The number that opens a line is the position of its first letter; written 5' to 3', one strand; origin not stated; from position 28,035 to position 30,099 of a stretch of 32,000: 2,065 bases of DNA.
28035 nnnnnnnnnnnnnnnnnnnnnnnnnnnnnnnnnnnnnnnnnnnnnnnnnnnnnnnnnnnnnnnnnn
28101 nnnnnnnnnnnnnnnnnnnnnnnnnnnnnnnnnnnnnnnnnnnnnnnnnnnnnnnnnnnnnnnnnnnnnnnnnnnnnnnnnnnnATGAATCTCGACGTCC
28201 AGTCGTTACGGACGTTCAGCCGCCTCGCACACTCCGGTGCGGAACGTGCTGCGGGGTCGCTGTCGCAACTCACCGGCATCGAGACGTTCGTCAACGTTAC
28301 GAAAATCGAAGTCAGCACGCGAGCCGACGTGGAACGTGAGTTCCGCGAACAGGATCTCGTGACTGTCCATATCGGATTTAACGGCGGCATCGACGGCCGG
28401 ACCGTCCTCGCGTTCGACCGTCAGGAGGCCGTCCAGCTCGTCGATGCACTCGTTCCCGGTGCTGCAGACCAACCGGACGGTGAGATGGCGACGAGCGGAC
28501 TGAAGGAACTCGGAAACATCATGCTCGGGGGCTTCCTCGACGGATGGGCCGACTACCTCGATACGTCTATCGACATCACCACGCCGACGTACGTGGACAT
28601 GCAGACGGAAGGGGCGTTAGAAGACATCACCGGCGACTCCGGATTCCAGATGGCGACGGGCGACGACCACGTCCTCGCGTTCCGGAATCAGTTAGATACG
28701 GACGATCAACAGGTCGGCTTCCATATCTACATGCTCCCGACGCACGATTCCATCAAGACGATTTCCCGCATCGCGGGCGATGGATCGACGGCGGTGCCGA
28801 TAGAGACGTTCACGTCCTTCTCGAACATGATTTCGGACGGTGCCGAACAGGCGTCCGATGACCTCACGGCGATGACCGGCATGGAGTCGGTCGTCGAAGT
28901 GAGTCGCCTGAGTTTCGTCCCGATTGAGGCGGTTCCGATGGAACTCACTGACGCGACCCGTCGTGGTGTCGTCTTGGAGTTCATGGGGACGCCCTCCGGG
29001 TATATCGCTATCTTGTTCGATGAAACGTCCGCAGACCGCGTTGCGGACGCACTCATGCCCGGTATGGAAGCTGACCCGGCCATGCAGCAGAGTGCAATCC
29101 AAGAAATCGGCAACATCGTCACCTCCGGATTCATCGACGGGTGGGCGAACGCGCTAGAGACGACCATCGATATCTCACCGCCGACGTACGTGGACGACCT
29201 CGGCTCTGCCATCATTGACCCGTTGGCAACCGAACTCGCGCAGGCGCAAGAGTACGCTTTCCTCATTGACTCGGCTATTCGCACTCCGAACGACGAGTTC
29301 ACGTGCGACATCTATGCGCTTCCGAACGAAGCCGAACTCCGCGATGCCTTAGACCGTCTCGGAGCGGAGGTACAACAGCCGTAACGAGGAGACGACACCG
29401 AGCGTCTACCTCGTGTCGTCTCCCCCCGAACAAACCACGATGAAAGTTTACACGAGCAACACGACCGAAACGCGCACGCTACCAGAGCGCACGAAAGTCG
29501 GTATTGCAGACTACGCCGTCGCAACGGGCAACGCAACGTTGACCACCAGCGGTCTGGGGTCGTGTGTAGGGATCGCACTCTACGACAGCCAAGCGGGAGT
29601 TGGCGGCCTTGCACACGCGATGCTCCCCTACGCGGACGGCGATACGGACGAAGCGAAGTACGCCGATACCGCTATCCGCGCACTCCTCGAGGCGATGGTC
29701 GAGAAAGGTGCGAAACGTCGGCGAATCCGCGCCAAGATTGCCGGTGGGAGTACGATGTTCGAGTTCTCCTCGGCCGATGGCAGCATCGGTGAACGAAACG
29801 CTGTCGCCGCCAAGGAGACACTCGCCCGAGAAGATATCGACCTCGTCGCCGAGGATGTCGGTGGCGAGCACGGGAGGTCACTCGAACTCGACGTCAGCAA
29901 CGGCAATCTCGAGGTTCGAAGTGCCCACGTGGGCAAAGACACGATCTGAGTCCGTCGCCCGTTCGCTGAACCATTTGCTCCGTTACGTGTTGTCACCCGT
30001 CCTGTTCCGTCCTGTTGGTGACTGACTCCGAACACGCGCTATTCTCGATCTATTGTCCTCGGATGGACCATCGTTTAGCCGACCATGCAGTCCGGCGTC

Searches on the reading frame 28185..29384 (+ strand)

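Call 35: search_protein_families(library=pfam, proteins=[window:28185-29384:+], max_evalue=0.001)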
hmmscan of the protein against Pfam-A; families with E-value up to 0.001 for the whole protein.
window:28185-29384:+ (399 aa): 2 families
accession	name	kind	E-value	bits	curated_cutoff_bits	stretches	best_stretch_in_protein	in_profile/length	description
PF04509.17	CheC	-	8.1e-26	90.1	22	2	300-334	1-35/38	CheC-like family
PF13690.11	CheX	-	2.5e-20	72.8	27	2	59-139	1-75/94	Chemotaxis phosphatase CheX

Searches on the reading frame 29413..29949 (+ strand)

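Call 35: search_protein_families(library=pfam, proteins=[window:29413-29949:+], max_evalue=0.001)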
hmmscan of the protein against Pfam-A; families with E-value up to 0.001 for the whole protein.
window:29413-29949:+ (178 aa): 1 family
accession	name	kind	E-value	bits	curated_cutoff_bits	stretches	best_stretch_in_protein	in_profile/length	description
PF03975.18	CheD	-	5.2e-32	110.6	25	1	70-169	1-107/108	CheD chemotactic sensory transduction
